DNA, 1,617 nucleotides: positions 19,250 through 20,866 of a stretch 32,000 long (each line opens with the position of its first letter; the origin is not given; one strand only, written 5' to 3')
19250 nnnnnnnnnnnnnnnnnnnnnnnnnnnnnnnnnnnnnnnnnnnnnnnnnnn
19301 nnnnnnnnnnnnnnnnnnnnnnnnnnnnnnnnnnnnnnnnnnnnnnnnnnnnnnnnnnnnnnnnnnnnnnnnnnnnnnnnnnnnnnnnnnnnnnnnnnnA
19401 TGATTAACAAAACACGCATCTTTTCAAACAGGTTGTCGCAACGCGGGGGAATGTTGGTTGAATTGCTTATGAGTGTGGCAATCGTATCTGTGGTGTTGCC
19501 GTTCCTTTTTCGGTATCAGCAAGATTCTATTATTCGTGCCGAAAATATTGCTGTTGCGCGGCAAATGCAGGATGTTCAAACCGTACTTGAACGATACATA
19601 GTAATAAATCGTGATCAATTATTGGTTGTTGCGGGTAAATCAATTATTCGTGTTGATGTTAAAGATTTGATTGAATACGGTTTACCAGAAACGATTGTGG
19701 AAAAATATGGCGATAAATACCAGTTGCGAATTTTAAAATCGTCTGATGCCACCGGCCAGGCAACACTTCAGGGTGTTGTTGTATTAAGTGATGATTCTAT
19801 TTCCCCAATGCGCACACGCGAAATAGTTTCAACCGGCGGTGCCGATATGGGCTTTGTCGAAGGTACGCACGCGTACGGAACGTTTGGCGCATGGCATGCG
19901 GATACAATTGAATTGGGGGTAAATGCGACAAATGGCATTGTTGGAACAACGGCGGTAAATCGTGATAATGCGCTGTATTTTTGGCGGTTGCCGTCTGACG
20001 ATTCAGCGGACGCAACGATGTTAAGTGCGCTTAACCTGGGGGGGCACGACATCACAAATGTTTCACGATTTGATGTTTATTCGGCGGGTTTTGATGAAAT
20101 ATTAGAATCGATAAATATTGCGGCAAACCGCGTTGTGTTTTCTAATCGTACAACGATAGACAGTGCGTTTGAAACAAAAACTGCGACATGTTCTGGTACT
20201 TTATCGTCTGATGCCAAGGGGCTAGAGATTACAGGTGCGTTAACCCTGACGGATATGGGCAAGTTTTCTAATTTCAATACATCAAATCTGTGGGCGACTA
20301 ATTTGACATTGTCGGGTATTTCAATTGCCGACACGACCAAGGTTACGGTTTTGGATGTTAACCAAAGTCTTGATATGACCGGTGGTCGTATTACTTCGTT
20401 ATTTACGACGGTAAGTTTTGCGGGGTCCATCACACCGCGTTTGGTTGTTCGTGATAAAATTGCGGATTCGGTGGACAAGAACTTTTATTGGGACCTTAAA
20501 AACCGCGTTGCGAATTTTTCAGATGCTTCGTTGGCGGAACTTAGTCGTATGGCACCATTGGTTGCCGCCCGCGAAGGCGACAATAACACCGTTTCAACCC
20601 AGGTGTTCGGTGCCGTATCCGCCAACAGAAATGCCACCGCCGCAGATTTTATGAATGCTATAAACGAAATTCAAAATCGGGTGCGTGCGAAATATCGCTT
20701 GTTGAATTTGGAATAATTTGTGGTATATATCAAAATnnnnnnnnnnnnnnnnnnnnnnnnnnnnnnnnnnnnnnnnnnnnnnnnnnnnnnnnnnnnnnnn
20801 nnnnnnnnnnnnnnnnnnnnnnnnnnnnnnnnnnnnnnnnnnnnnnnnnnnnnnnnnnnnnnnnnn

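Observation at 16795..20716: Operon of three overlapping, paralogous giant type IV pilin-like proteins resembling PilV/shufflon tip adhesins, fixed in tandem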

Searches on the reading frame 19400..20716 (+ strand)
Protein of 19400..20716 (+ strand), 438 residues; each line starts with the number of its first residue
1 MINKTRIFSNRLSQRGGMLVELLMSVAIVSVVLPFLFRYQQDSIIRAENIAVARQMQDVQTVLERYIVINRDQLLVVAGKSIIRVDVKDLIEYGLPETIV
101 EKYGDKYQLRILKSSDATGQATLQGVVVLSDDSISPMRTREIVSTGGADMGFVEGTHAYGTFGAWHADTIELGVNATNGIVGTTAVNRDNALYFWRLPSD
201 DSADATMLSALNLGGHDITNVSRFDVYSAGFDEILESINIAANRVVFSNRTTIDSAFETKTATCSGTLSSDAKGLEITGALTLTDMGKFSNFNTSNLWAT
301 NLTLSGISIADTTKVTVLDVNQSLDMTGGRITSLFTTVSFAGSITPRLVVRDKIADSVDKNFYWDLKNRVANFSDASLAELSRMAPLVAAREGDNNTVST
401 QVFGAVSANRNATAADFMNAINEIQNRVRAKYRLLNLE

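Call 4: search_protein_families(library=pfam, proteins=[window:19400-20716:+], max_evalue=1)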
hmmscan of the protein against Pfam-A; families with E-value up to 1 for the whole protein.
window:19400-20716:+ (438 aa): 1 family
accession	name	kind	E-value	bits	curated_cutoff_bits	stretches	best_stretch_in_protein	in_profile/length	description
PF02873.21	MurB_C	-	0.041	14.5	27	1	396-433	52-89/99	UDP-N-acetylenolpyruvoylglucosamine reductase, C-terminal domain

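Call 5: search_protein_families(library=ncbifam, proteins=[window:19400-20716:+], max_evalue=0.1)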
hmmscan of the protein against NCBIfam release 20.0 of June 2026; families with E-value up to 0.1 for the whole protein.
window:19400-20716:+ (438 aa): 0 families

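Call 6: find_homologous_proteins(query=window:19400-20716:+, max_evalue=0.001)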
Query window:19400-20716:+ (438 aa): 899 proteins with E <= 0.001 among 8000 candidates; the best 120 are listed.
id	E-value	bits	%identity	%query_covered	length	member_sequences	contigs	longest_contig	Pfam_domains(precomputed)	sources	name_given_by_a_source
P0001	1.3e-276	935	100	100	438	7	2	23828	-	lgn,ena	-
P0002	9.6e-244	827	86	100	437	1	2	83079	-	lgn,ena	-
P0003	2.2e-242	822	86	100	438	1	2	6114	-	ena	-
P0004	1.4e-232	790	83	100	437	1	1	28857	-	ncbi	-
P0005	1.3e-222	757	79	100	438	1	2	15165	-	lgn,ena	-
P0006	3.1e-222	756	78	100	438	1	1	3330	-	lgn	-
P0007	5.0e-222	755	79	100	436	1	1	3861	-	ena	-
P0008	1.0e-221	754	79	100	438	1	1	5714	-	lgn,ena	-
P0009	9.6e-221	751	79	99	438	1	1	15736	-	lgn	-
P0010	1.0e-220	751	79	100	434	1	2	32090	-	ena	-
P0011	2.7e-220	749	79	99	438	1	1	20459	-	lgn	-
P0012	5.3e-220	748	77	100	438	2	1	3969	-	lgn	-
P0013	5.5e-220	748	78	99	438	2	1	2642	-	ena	-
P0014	1.4e-219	747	78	100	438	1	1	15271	-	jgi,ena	-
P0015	1.6e-219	747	77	99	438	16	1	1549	-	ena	-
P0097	6.6e-168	577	61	100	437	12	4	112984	-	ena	-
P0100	3.3e-163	562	60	100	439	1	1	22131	-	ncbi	-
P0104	5.0e-162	558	58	100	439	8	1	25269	-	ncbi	-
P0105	7.7e-162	557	58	99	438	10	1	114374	-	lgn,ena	-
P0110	1.1e-160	553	58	100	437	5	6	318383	-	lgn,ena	-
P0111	2.3e-160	552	57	100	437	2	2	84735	-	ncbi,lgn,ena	-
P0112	2.4e-160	552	58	98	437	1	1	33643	-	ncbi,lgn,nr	ncbi:MAG: hypothetical protein R8N50_01345 [Alphaproteobacteria bacterium]|nr:hypothetical protein [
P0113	4.3e-160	551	57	99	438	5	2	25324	PF04917.18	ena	-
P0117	9.1e-160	550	57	100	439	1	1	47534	-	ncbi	-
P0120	3.5e-159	548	59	100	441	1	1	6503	-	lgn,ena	-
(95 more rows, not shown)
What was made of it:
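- A P3 ortholog is named 'type II secretion system protein' by NCBI (call 6).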

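Call 21: search_protein_families(library=pfam, alignment_id=A1, max_evalue=0.1)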
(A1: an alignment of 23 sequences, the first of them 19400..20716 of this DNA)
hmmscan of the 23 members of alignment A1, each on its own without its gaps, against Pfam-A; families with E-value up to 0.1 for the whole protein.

A. member 1, window:19400-20716:+ (438 aa): 1 family
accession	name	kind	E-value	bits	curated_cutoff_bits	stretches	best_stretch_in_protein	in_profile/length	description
PF02873.21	MurB_C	-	0.041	14.5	27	0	396-433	52-89/99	UDP-N-acetylenolpyruvoylglucosamine reductase, C-terminal domain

B. families by the number of members that match (of 23 scanned): 9 families
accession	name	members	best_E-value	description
PF02873.21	MurB_C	5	0.026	UDP-N-acetylenolpyruvoylglucosamine reductase, C-terminal domain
PF06952.16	PsiA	3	0.052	PsiA protein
PF04917.17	Shufflon_N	2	3.1e-08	Bacterial shufflon protein, N-terminal constant region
PF07199.16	DUF1411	1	0.018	Protein of unknown function (DUF1411)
PF08985.17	DP-EP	1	0.049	DP-EP family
PF01704.24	UDPGP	1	0.059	UTP--glucose-1-phosphate uridylyltransferase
PF00523.23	Fusion_gly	1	0.063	Fusion glycoprotein F0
PF12851.13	Tet_JBP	1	0.084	Oxygenase domain of the 2OGFeDO superfamily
PF06714.17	Gp5_OB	1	0.099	Gp5 N-terminal OB domain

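Call 22: search_protein_families(library=pfam, proteins=[P0113, P0112, P0111, P0117, P0120, P0110, P0105, P0104, P0100, P0097], max_evalue=0.01)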
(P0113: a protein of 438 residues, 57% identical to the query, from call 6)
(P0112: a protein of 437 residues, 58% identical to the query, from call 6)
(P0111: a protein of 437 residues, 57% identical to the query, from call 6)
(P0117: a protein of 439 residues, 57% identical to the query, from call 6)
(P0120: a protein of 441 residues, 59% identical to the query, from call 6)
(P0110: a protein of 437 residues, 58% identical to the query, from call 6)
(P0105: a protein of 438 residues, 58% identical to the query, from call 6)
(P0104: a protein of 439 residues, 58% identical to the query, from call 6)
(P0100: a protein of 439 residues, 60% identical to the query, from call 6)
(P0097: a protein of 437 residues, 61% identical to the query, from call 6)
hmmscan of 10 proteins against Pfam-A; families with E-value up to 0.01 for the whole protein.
P0113 (438 aa): 1 family
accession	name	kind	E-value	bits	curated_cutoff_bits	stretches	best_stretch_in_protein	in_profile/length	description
PF04917.17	Shufflon_N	-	3.1e-08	33.9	27.5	1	51-295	10-267/324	Bacterial shufflon protein, N-terminal constant region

P0112 (437 aa): 1 family
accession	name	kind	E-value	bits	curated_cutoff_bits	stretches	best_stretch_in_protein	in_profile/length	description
PF04917.17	Shufflon_N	-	3e-05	24.1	27.5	1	105-250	68-221/324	Bacterial shufflon protein, N-terminal constant region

P0111 (437 aa): 0 families

P0117 (439 aa): 0 families

P0120 (441 aa): 0 families

P0110 (437 aa): 0 families

P0105 (438 aa): 0 families

P0104 (439 aa): 0 families

P0100 (439 aa): 0 families

P0097 (437 aa): 0 families
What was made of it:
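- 19400..20716 (+): P3: a 438-aa PilV-like pilin paralog and the closest of the three to PilV. It has a 16-residue leader, an invariant Glu at +5, Pro at +18 and a conserved helical C-terminus. Ortholog P0113 scores 33.9 bits on Shufflon_N against a gathering score of 27.5 (call 22).
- On PilV / Shufflon_N (PF04917): P0112 reaches 24.1 bits (calls 21, 22).
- Closest known: PilV of IncI1 plasmid R64 and relatives, including the Salmonella pil operon. Different: The homologous stretch ends before the end of the PilV constant region, at profile position 267 of 324 (call 22).
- One ortholog passes the Pfam gathering score (call 22).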

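Call 23: search_dna_similar(query=P0113, collection=plasmids, mode=protein, max_evalue=10, max_rows=20)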
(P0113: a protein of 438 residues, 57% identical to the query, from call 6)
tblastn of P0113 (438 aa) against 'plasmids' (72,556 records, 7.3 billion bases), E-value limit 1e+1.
Records with a match: 2227; places in all: 2257; records where one place covers at least 80% of the query: 0.
Best place of each record, by identity: <60% 2227.
By first word of the organism name: Escherichia 1368; Salmonella 461; Serratia 85; Shigella 81; Klebsiella 63; Enterobacter 39; Pseudomonas 34; Citrobacter 28; Pantoea 8; Yersinia 7; and 19 more.
By predicted mobility (MOB-suite, as given by PLSDB): conjugative 2015; mobilizable 111; non-mobilizable 101.
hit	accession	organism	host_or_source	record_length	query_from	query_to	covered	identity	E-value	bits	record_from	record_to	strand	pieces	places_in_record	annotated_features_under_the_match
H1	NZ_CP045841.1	Citrobacter sp. S40-1-2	flower,flower shop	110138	53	382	75%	22.2%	6e-4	50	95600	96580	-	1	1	pilV: shufflon system plasmid conjugative transfer pilus tip adhesin PilV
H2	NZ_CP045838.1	Citrobacter sp. H12-3-2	flower,flower shop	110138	53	382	75%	22.2%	6e-4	50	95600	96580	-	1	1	pilV: shufflon system plasmid conjugative transfer pilus tip adhesin PilV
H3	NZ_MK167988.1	Citrobacter freundii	retail vegetable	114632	53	382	75%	22.2%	6e-4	50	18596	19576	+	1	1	pilV: shufflon system plasmid conjugative transfer pilus tip adhesin PilV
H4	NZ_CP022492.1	Salmonella enterica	-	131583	46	331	65%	23.7%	2e-3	49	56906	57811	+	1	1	pilV: shufflon system plasmid conjugative transfer pilus tip adhesin PilV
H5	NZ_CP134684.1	Citrobacter portucalensis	Larus michahellis,bacteria,cloaca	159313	46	331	65%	23.7%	1e-2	46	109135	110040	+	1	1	pilV: shufflon system plasmid conjugative transfer pilus tip adhesin PilV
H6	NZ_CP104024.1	Erwinia amylovora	Pyrus sinkiangensis,whole ...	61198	53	311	59%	25.9%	8e-6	56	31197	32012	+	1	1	pilV: shufflon system plasmid conjugative transfer pilus tip adhesin PilV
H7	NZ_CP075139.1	Salmonella enterica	environmental,pond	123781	46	322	63%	23.8%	9e-2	43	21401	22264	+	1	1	pilV: shufflon system plasmid conjugative transfer pilus tip adhesin PilV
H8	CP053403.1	Salmonella enterica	-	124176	46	322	63%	23.8%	9e-2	43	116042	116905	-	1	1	record has no annotation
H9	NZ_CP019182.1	Salmonella enterica subsp. enterica serovar Inverness str. ...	-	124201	46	322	63%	23.8%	9e-2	43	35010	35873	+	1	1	pilV: shufflon system plasmid conjugative transfer pilus tip adhesin PilV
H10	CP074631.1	Salmonella enterica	environmental,water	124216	46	322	63%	23.8%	9e-2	43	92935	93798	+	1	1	pilV: shufflon system plasmid conjugative transfer pilus tip adhesin PilV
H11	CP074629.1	Salmonella enterica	environmental,soil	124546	46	322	63%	23.8%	9e-2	43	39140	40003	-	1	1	pilV: shufflon system plasmid conjugative transfer pilus tip adhesin PilV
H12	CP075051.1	Salmonella enterica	environmental,sediment stream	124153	46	322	63%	23.8%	9e-2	43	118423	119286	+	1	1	pilV: shufflon system plasmid conjugative transfer pilus tip adhesin PilV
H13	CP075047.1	Salmonella enterica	environmental,sediment stream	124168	46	322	63%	23.8%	9e-2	43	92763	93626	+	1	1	pilV: shufflon system plasmid conjugative transfer pilus tip adhesin PilV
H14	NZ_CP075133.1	Salmonella enterica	environmental,pond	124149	46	322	63%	23.8%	9e-2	43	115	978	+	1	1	pilV: shufflon system plasmid conjugative transfer pilus tip adhesin PilV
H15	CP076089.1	Salmonella enterica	environmental,water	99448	46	322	63%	23.8%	1e-1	42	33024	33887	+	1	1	pilV: shufflon system plasmid conjugative transfer pilus tip adhesin PilV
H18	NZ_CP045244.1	Pantoea sp. JZ29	Euphorbia granulata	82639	52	306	58%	25.8%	3e-5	54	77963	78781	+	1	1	pilV: shufflon system plasmid conjugative transfer pilus tip adhesin PilV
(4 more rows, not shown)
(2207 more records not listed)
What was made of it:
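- All 20 listed of 2227 plasmid matches fall on pilV or its unannotated equivalent (call 23).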

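Call 24: get_annotated_region(hit=H6, flank=12000)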
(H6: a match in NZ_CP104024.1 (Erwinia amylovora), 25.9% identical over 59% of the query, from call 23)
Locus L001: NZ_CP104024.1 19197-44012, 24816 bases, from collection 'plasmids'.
description: Erwinia amylovora strain Ea102 plasmid pEA60, complete sequence
organism: Erwinia amylovora (NCBI taxid 552)
taxonomy: Bacteria; Pseudomonadota; Gammaproteobacteria; Enterobacterales; Erwiniaceae; Erwinia; Erwinia amylovora
host: -; source: Pyrus sinkiangensis,whole organism,branches; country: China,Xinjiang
typing (MOB-suite, as given by PLSDB): conjugative; replicon IncP; relaxase MOBP; mating-pair formation MPF_I
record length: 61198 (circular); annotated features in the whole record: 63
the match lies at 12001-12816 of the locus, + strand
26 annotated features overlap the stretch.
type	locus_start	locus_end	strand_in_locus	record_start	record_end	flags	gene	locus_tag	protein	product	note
CDS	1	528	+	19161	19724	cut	-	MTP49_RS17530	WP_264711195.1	hypothetical protein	-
CDS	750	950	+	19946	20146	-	-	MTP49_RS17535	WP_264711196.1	TraY domain-containing protein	-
CDS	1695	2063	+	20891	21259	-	-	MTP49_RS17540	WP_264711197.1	HNH endonuclease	-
CDS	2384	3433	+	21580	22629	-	-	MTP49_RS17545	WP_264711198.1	TcpQ domain-containing protein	-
CDS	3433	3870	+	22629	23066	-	pilM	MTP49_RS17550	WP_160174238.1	type IV pilus biogenesis protein PilM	-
CDS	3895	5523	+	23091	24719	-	-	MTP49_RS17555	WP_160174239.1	PilN family type IVB pilus formation outer membrane protein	GO:0009297 - pilus assembly [Evidence IEA]; GO:0009306 - protein secretion [Evidence IEA]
CDS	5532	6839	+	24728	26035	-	pilO2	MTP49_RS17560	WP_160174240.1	type 4b pilus protein PilO2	-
CDS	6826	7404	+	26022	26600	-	pilP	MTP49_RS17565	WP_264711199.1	type IV pilus biogenesis protein PilP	GO:0009297 - pilus assembly [Evidence IEA]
CDS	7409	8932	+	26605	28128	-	-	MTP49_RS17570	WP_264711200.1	ATPase, T2SS/T4P/T4SS family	-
CDS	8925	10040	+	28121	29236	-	-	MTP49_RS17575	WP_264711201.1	type II secretion system F family protein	-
CDS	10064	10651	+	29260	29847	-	-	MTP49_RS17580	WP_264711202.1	type 4 pilus major pilin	-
CDS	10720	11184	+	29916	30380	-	-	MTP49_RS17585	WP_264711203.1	lytic transglycosylase domain-containing protein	-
CDS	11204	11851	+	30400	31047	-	-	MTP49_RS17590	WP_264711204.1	prepilin peptidase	-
CDS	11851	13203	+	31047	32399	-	pilV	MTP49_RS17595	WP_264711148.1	shufflon system plasmid conjugative transfer pilus tip adhesin PilV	-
CDS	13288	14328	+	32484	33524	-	-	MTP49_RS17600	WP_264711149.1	acyltransferase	-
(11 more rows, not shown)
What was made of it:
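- Closest known: Shufflon-less plasmid PilV. Different: It is a single copy sitting at the end of a complete type IVb pil operon on a conjugative plasmid (call 24).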

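Call 25: get_annotated_region(hit=H4, flank=3000)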
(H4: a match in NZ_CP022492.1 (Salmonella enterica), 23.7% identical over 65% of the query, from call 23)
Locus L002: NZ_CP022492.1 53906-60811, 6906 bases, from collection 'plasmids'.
description: Salmonella enterica subsp. enterica serovar Saintpaul strain SA20031783 plasmid unnamed1, complete sequence
organism: Salmonella enterica (NCBI taxid 90105)
taxonomy: Bacteria; Pseudomonadota; Gammaproteobacteria; Enterobacterales; Enterobacteriaceae; Salmonella; Salmonella enterica
host: -; source: -; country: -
typing (MOB-suite, as given by PLSDB): mobilizable; replicon IncFII; relaxase MOBP
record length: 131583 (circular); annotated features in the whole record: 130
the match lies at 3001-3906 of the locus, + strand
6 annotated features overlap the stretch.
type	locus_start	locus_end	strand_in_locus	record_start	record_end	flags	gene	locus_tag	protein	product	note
CDS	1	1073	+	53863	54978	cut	-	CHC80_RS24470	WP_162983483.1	type II secretion system F family protein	-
CDS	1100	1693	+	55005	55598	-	-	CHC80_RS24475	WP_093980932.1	type 4 pilus major pilin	-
CDS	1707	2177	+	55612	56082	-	-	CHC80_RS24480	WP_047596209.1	lytic transglycosylase domain-containing protein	-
CDS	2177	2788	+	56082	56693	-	-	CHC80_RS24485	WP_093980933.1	prepilin peptidase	-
CDS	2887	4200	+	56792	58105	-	pilV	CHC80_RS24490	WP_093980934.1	shufflon system plasmid conjugative transfer pilus tip adhesin PilV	-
CDS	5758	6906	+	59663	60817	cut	-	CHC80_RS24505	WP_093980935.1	site-specific integrase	GO:0015074 - DNA integration [Evidence IEA]; GO:0006310 - DNA recombination [Evidence IEA]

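Call 26: get_annotated_region(hit=H1, flank=2500)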
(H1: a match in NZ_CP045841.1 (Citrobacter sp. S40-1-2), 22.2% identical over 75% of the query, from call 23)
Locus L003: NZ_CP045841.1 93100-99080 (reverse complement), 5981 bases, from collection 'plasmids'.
description: Citrobacter sp. S40-1-2 plasmid pS40-1, complete sequence
organism: Citrobacter sp. S40-1-2 (NCBI taxid 2664854)
taxonomy: Bacteria; Pseudomonadota; Gammaproteobacteria; Enterobacterales; Enterobacteriaceae; Citrobacter; Citrobacter sp. S40-1-2
host: -; source: flower,flower shop; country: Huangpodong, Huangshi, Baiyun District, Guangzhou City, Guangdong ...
typing (MOB-suite, as given by PLSDB): mobilizable; replicon rep_cluster_1444; relaxase MOBP
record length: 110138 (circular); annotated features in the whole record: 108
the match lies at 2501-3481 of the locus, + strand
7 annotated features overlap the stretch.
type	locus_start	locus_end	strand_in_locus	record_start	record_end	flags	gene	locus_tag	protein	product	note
CDS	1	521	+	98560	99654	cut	-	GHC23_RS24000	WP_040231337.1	type II secretion system F family protein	-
CDS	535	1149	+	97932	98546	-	-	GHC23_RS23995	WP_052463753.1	type 4 pilus major pilin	-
CDS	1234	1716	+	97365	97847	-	-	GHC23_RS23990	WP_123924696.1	lytic transglycosylase domain-containing protein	-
CDS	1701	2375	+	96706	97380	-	-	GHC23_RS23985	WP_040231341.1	prepilin peptidase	-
CDS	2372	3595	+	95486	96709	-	pilV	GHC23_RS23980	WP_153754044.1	shufflon system plasmid conjugative transfer pilus tip adhesin PilV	-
CDS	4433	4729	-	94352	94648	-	-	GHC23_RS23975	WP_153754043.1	hypothetical protein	-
CDS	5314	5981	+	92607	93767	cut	-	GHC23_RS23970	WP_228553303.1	site-specific integrase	GO:0015074 - DNA integration [Evidence IEA]; GO:0006310 - DNA recombination [Evidence IEA]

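Call 27: get_annotated_region(hit=H18, flank=2500)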
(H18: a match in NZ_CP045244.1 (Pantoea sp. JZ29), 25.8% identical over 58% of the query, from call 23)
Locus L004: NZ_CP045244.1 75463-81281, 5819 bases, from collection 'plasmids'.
description: Pantoea sp. JZ29 plasmid pJZ29-03, complete sequence
organism: Pantoea sp. JZ29 (NCBI taxid 2654192)
taxonomy: Bacteria; Pseudomonadota; Gammaproteobacteria; Enterobacterales; Erwiniaceae; Pantoea; Pantoea sp. JZ29
host: -; source: Euphorbia granulata; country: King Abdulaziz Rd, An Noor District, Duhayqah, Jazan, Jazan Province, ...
typing (MOB-suite, as given by PLSDB): conjugative; replicon IncFIC; relaxase MOBP; mating-pair formation MPF_I
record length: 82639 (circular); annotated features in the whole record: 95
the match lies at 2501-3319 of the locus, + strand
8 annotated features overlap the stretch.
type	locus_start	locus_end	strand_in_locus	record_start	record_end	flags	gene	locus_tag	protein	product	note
CDS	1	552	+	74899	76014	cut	-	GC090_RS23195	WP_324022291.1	type II secretion system F family protein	-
CDS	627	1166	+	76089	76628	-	-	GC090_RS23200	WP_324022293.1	type 4 pilus major pilin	-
CDS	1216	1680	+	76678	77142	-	-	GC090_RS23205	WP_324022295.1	lytic transglycosylase domain-containing protein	-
CDS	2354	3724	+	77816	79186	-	pilV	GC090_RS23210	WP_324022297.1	shufflon system plasmid conjugative transfer pilus tip adhesin PilV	-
CDS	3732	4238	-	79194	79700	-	-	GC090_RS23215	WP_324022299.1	sugar O-acetyltransferase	-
CDS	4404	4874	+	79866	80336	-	-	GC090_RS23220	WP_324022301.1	DotD/TraH family lipoprotein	-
CDS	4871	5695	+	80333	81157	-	-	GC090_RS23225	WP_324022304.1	type IV secretory system conjugative DNA transfer family protein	-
CDS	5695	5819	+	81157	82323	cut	traJ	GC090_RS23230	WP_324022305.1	plasmid transfer ATPase TraJ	-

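Call 28: get_annotated_region(hit=H7, flank=2500)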
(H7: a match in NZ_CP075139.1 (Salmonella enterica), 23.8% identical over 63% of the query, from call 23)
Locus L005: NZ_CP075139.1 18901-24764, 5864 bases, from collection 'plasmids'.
description: Salmonella enterica strain CFSAN044875 plasmid pCFSAN044875, complete sequence
organism: Salmonella enterica (NCBI taxid 28901)
taxonomy: Bacteria; Pseudomonadota; Gammaproteobacteria; Enterobacterales; Enterobacteriaceae; Salmonella; Salmonella enterica
host: -; source: environmental,pond; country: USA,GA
typing (MOB-suite, as given by PLSDB): non-mobilizable; replicon IncFIB
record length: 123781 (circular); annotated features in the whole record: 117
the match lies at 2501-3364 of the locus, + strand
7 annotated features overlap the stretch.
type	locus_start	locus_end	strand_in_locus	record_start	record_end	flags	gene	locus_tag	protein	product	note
CDS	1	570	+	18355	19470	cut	-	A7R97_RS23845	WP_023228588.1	type II secretion system F family protein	-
CDS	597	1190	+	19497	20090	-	-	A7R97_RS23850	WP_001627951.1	type 4 pilus major pilin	-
CDS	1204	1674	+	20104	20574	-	-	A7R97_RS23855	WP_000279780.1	lytic transglycosylase domain-containing protein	-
CDS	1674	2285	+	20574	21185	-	-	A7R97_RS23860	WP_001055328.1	prepilin peptidase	-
CDS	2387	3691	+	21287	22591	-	pilV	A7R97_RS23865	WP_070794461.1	shufflon system plasmid conjugative transfer pilus tip adhesin PilV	-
CDS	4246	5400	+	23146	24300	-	-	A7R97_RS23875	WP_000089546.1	site-specific integrase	GO:0015074 - DNA integration [Evidence IEA]; GO:0006310 - DNA recombination [Evidence IEA]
CDS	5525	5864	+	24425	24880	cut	-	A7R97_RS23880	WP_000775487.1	DotD/TraH family lipoprotein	-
